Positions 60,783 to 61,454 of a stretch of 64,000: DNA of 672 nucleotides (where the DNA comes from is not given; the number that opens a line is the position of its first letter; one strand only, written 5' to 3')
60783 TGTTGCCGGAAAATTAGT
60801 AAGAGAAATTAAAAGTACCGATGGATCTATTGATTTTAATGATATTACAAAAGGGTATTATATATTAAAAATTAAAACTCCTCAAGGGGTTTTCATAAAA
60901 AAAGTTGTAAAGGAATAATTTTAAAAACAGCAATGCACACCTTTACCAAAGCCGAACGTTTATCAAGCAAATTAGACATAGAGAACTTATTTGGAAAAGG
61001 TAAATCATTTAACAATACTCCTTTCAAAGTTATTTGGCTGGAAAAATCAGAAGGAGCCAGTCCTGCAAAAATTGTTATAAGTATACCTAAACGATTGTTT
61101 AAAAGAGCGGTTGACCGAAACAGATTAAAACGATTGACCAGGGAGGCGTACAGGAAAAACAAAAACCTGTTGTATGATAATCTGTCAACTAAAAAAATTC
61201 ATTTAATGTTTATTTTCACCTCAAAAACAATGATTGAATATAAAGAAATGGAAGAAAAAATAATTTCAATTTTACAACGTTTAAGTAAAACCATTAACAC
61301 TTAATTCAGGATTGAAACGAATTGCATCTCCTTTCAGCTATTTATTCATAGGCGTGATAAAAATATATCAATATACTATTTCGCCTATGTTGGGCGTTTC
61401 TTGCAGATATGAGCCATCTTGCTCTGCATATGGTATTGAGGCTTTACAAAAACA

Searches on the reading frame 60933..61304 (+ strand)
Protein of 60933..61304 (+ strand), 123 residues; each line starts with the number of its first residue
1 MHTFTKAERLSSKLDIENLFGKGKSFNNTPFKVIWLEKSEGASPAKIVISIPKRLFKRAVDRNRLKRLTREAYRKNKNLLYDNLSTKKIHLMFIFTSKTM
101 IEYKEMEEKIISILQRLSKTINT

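Call 68: search_protein_families(library=pfam, proteins=[window:60933-61304:+], max_evalue=0.00001)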
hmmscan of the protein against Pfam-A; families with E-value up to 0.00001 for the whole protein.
window:60933-61304:+ (123 aa): 1 family
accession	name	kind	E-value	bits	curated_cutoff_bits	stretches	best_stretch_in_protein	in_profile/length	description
PF00825.24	Ribonuclease_P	-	2.9e-19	69.6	22.3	1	4-117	1-108/109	Ribonuclease P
